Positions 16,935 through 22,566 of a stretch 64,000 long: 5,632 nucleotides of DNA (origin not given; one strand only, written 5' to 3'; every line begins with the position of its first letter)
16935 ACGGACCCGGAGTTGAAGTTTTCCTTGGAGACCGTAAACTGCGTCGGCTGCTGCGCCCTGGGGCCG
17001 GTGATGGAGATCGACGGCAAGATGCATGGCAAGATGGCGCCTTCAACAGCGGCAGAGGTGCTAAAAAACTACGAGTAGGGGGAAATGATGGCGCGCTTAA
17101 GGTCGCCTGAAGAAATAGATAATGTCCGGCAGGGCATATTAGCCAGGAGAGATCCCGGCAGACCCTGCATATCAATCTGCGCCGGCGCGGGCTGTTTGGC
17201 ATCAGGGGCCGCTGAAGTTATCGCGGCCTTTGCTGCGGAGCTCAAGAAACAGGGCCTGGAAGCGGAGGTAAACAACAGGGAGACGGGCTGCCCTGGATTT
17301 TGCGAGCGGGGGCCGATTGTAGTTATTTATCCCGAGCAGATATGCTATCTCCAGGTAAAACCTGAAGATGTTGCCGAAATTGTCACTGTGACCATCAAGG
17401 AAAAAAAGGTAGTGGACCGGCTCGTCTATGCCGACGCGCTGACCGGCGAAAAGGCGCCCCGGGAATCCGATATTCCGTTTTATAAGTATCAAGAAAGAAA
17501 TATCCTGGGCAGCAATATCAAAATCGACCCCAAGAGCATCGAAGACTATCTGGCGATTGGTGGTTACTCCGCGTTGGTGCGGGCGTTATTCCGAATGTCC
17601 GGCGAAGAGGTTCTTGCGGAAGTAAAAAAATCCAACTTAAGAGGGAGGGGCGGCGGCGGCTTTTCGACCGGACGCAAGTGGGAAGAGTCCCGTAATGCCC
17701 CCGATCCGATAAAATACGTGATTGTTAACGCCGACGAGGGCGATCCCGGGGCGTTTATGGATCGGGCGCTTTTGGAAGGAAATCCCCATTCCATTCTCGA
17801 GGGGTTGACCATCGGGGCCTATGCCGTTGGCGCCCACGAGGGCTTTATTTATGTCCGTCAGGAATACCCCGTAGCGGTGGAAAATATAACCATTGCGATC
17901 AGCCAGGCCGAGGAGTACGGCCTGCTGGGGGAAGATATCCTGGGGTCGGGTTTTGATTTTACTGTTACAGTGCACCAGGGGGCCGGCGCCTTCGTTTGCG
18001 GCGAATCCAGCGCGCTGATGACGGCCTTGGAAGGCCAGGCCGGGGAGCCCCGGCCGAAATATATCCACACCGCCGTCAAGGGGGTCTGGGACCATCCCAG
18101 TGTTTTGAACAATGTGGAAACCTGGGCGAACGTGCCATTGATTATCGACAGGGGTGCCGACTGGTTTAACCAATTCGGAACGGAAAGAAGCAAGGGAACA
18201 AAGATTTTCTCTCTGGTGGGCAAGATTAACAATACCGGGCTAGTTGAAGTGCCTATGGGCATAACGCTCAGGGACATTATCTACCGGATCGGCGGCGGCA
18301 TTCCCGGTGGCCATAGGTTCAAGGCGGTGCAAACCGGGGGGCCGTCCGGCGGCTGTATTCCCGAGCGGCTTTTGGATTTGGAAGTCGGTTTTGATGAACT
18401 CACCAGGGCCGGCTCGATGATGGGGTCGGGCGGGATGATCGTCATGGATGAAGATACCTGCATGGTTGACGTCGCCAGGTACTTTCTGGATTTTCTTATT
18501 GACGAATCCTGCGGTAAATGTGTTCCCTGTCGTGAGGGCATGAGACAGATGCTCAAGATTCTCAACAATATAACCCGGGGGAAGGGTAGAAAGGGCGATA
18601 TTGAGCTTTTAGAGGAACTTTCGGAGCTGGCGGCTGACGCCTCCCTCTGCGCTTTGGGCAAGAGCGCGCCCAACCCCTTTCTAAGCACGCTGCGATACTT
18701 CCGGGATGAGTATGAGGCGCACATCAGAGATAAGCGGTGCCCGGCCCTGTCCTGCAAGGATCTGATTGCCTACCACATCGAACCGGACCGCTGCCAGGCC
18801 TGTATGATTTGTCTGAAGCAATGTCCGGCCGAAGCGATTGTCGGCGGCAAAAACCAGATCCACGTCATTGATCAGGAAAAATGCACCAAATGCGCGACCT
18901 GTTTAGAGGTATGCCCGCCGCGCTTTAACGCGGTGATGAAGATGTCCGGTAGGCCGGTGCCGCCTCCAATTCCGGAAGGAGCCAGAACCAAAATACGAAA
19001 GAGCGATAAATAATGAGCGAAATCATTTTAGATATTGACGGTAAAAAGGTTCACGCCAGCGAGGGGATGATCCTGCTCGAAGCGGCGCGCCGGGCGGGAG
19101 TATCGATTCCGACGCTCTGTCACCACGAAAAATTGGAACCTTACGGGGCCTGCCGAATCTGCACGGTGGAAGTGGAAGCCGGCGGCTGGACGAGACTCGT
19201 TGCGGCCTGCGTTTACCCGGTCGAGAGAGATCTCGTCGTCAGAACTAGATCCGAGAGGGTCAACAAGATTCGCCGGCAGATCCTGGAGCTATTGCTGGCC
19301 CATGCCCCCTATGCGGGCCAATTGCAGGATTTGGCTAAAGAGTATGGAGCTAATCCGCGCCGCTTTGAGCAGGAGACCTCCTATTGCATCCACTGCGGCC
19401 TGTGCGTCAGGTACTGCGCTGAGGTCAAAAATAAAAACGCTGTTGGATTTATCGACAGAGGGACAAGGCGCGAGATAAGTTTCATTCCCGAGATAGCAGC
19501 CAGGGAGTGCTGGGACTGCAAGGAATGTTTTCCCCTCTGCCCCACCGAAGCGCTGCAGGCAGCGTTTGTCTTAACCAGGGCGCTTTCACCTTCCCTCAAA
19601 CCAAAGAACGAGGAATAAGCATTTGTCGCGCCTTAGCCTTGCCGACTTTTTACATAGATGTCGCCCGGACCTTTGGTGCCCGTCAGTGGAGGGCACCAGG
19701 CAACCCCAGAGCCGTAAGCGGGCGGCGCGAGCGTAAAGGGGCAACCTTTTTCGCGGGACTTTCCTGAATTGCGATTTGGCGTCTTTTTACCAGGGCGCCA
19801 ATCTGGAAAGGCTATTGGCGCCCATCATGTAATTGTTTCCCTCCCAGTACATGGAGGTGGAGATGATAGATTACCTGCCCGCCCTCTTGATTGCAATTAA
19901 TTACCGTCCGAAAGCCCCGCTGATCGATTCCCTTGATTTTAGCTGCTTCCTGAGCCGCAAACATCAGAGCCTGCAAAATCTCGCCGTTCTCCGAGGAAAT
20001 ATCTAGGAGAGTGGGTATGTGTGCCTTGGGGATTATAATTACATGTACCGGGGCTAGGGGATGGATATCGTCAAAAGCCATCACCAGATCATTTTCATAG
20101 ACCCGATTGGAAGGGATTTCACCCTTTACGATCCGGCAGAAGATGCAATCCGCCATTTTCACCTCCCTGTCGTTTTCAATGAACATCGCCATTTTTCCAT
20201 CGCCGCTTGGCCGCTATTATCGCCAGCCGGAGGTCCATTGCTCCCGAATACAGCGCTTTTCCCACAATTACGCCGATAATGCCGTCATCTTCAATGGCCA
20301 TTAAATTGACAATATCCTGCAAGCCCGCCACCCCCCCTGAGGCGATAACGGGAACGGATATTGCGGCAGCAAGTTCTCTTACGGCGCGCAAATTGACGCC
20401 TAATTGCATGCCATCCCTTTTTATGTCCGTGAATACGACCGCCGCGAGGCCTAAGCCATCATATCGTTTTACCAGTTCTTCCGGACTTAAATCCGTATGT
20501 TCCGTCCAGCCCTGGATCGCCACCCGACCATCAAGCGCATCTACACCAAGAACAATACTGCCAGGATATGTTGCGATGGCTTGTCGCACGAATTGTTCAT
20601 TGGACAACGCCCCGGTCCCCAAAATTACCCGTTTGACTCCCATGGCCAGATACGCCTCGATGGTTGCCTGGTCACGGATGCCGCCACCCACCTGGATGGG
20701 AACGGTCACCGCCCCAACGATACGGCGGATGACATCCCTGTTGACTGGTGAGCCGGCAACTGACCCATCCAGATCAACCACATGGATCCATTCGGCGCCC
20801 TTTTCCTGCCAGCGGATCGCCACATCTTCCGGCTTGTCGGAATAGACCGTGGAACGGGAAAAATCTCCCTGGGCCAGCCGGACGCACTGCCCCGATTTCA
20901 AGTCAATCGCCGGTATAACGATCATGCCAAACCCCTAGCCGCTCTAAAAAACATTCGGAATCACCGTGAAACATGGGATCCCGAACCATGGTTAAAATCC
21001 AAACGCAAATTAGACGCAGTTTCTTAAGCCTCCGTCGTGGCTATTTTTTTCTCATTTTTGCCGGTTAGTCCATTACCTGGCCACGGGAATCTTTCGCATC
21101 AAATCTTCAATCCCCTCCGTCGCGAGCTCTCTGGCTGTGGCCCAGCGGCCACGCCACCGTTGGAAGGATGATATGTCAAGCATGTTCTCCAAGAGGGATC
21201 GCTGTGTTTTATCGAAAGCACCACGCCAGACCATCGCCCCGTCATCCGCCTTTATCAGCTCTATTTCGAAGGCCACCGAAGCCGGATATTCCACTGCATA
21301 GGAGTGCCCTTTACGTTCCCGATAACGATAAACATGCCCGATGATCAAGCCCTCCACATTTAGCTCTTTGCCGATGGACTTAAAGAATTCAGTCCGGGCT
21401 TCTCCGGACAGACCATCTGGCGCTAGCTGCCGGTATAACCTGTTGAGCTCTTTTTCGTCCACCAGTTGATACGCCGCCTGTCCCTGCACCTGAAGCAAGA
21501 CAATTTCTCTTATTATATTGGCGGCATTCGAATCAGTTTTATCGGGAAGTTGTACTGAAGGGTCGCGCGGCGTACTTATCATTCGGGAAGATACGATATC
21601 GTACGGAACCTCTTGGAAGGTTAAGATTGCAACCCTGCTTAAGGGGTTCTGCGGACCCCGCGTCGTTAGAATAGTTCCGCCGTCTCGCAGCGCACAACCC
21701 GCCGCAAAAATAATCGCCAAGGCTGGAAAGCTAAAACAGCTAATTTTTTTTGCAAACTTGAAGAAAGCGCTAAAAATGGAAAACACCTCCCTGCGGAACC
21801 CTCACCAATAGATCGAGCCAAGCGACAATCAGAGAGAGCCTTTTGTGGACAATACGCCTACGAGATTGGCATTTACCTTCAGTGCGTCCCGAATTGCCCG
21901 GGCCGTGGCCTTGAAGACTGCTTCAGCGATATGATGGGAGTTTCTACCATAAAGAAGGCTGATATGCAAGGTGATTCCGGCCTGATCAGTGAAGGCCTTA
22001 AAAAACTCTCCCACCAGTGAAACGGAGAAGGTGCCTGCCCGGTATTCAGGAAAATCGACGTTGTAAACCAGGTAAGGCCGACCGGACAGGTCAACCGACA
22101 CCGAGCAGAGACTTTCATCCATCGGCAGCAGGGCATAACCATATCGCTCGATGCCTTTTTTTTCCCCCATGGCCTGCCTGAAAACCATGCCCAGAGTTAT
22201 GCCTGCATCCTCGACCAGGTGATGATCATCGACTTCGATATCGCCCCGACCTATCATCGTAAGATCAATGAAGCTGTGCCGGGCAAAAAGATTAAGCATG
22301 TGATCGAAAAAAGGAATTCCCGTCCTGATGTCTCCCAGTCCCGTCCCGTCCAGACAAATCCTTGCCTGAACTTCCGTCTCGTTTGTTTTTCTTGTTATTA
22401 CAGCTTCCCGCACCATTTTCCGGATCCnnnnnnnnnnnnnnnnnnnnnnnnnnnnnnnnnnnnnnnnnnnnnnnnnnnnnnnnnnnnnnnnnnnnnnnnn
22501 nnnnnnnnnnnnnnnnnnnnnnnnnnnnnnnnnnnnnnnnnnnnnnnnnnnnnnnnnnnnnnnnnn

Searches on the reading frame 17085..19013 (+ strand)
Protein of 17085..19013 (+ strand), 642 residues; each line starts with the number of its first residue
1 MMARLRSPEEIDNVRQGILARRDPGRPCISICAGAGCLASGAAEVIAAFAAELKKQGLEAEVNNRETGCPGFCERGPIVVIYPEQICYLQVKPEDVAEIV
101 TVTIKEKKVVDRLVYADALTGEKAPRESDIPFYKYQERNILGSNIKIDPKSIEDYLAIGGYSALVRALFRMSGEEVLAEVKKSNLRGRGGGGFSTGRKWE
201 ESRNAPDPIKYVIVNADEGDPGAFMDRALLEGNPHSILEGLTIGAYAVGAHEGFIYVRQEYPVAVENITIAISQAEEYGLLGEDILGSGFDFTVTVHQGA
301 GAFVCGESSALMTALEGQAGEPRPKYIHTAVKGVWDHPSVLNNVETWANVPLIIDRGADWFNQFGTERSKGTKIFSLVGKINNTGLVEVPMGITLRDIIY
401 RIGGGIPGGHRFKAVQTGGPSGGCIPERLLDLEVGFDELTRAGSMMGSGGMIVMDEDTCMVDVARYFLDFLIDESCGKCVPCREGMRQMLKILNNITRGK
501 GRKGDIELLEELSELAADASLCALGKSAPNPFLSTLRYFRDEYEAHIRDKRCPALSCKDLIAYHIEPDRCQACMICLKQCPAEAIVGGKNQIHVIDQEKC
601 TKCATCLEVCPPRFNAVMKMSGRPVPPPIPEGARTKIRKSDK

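Call 9: search_protein_families(library=pfam, proteins=[window:17085-19013:+], max_evalue=0.00001)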
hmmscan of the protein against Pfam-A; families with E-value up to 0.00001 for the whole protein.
window:17085-19013:+ (642 aa): 11 families
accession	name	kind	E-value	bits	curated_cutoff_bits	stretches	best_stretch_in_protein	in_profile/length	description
PF01512.22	Complex1_51K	-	5.4e-44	150.1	31.2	1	180-351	1-149/150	Nuo51 FMN-binding domain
PF10589.14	NADH_4Fe-4S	-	8e-33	112.6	23.5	1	462-546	1-85/85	NADH-ubiquinone oxidoreductase-F iron-sulfur binding region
PF14697.11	Fer4_21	-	4.6e-08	33.5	35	1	564-611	2-52/59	4Fe-4S dicluster domain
PF10531.15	SLBB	-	1.2e-07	31.9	27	1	375-423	2-53/55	SLBB domain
PF00037.32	Fer4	-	3.5e-07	30.2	21.1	0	594-611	2-19/24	4Fe-4S binding domain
PF13187.11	Fer4_9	-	5.7e-07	29.9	27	1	569-611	1-48/52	4Fe-4S dicluster domain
PF13237.11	Fer4_10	-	1e-06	29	25.5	1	565-611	4-53/53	4Fe-4S dicluster domain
PF01257.25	2Fe-2S_thioredx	-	2e-06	28.1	24.8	1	21-101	60-142/145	Thioredoxin-like [2Fe-2S] ferredoxin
PF12797.12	Fer4_2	-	2.2e-06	27.7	24.5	0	593-611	3-21/22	4Fe-4S binding domain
PF12838.12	Fer4_7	-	3.2e-06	28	27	1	569-611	1-49/52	4Fe-4S dicluster domain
PF12837.12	Fer4_6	-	6e-06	26.4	25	0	594-611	3-20/24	4Fe-4S binding domain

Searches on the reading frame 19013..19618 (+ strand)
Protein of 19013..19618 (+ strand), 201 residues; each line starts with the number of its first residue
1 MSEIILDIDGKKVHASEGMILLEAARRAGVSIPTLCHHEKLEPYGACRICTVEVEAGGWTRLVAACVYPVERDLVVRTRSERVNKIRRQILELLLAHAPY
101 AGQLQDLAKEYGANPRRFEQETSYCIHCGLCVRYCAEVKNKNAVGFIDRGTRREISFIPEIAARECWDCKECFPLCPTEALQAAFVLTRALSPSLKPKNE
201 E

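Call 9: search_protein_families(library=pfam, proteins=[window:19013-19618:+], max_evalue=0.00001)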
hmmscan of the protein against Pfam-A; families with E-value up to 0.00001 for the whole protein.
window:19013-19618:+ (201 aa): 4 families
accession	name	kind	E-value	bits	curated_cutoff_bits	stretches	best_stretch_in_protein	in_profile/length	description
PF13510.11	Fer2_4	-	5.5e-17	62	22.8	1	3-80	3-81/82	2Fe-2S iron-sulfur cluster binding domain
PF00111.32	Fer2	-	9.6e-09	35.5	21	1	8-59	3-52/77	2Fe-2S iron-sulfur cluster binding domain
PF12838.12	Fer4_7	-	2.5e-08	34.7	27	1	125-180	2-52/52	4Fe-4S dicluster domain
PF22117.2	Fer4_Nqo3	-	8.9e-06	26.2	27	0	120-180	6-65/67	NADH-quinone oxidoreductase subunit 3, ferredoxin-like domain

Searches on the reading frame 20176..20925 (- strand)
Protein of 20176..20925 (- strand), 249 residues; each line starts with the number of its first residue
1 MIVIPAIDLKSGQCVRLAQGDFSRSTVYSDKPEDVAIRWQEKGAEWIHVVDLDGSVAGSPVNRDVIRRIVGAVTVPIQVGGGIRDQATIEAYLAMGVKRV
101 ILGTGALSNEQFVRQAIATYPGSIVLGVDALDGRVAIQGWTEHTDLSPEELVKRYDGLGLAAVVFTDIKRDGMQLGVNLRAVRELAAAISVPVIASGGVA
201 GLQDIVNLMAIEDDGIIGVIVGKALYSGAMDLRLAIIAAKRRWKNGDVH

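Call 8: search_protein_families(library=pfam, proteins=[window:20176-20925:-], max_evalue=0.00001)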
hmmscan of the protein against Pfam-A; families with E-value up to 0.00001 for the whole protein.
window:20176-20925:- (249 aa): 3 families
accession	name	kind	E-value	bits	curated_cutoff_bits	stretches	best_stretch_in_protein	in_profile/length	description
PF00977.27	His_biosynth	-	1e-78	264.3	23.6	1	3-230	2-227/228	Histidine biosynthesis protein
PF01207.24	Dus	-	8.1e-08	32.2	20.4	0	176-226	170-218/311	Dihydrouridine synthase (Dus)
PF02581.23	TMP-TENI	-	4.8e-06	26.5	27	0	139-212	99-170/180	Thiamine monophosphate synthase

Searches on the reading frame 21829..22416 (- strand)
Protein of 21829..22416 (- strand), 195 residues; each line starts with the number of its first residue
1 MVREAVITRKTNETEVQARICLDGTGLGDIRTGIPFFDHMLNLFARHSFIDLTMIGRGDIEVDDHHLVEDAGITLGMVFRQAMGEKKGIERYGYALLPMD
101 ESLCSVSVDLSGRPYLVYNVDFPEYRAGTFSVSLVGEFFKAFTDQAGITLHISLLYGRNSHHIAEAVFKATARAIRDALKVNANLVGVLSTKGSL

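Call 8: search_protein_families(library=pfam, proteins=[window:21829-22416:-], max_evalue=0.00001)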
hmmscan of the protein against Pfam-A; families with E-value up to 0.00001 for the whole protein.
window:21829-22416:- (195 aa): 1 family
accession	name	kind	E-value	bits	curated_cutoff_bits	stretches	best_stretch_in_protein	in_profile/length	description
PF00475.24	IGPD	-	1.6e-63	213.5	27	1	32-175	1-144/144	Imidazoleglycerol-phosphate dehydratase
